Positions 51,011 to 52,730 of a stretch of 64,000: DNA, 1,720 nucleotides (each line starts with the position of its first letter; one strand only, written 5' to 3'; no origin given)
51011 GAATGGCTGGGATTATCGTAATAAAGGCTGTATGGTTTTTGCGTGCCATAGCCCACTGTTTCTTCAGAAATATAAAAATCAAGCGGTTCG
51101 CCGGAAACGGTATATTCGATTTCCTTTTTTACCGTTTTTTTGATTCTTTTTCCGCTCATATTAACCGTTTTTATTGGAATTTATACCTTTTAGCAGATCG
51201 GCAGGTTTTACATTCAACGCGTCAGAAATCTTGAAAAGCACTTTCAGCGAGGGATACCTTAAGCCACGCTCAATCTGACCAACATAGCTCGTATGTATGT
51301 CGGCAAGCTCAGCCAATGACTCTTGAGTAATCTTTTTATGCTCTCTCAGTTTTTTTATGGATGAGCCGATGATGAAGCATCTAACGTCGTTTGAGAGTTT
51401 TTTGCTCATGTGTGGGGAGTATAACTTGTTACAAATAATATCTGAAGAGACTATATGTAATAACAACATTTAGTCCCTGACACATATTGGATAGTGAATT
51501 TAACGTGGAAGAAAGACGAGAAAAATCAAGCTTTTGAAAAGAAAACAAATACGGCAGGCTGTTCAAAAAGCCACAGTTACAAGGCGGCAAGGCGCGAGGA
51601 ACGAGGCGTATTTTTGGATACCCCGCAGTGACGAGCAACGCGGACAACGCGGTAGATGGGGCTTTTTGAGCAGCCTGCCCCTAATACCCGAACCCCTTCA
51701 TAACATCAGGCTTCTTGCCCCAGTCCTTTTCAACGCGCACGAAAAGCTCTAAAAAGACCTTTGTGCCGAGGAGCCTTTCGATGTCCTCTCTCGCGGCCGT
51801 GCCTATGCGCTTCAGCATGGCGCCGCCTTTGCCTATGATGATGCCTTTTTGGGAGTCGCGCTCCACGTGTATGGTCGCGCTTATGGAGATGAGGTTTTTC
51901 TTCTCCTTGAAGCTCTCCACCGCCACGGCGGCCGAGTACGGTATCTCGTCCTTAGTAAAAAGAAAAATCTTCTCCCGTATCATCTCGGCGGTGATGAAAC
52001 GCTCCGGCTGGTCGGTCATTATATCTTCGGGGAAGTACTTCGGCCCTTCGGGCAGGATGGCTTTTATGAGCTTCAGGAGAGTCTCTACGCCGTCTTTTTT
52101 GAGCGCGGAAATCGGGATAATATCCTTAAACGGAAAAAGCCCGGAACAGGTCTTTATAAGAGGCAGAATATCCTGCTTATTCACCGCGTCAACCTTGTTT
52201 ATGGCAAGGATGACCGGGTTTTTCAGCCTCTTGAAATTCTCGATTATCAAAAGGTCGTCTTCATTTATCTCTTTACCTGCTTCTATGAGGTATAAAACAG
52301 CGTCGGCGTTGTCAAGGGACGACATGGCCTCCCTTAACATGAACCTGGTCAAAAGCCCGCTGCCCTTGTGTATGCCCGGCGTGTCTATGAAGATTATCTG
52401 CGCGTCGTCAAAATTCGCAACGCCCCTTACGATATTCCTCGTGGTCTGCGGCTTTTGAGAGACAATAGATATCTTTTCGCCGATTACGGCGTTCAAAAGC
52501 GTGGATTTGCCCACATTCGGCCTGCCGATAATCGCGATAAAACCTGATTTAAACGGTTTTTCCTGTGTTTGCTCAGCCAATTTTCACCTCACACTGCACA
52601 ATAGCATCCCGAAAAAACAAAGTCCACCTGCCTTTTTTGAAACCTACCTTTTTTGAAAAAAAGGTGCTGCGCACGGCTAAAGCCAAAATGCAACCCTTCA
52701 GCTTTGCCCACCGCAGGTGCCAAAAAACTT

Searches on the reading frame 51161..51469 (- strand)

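Call 11: search_protein_families(library=pfam, proteins=[window:51161-51469:-])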
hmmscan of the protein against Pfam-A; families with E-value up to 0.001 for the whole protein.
window:51161-51469:- (102 aa): 4 families
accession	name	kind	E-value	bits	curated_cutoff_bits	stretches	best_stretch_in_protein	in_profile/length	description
PF01381.28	HTH_3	-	2.1e-17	63.3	23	1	38-92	1-55/55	Helix-turn-helix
PF13443.12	HTH_26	-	8.3e-10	39.2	22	1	38-94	2-59/63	Cro/C1-type HTH DNA-binding domain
PF12844.13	HTH_19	-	1.9e-08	34.5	30.2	1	35-97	1-63/64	Helix-turn-helix domain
PF13560.12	HTH_31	-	8.2e-08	32.9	27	1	37-91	5-60/64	Helix-turn-helix domain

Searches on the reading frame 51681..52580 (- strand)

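Call 10: search_protein_families(library=pfam, proteins=[window:51681-52580:-])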
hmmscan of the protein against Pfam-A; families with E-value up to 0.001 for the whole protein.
window:51681-52580:- (299 aa): 8 families
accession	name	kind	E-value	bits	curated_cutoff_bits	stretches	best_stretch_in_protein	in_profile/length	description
PF01926.29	MMR_HSR1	-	1.2e-27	96.7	21.9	1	15-129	2-113/113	50S ribosome-binding GTPase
PF07650.23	KH_2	-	1.3e-21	76.6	22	1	212-287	1-77/78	KH domain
PF02421.24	FeoB_N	-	8.8e-16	58.2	27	1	15-171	3-155/156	Ferrous iron transport protein B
PF00009.33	GTP_EFTU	-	3.9e-12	46.6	26.5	1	45-177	54-187/188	Elongation factor Tu GTP binding domain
PF00350.29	Dynamin_N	-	1.4e-11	45.2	27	1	15-50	1-35/168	Dynamin family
PF03193.22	RsgA_GTPase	-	2.5e-07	31.1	30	1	10-72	104-170/174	RsgA GTPase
PF04548.22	AIG1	-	2.5e-06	27.4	27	1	15-117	3-108/212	AIG1 family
PF10662.15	PduV-EutP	-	9e-05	22.7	21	1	15-173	4-142/143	Ethanolamine utilisation - propanediol utilisation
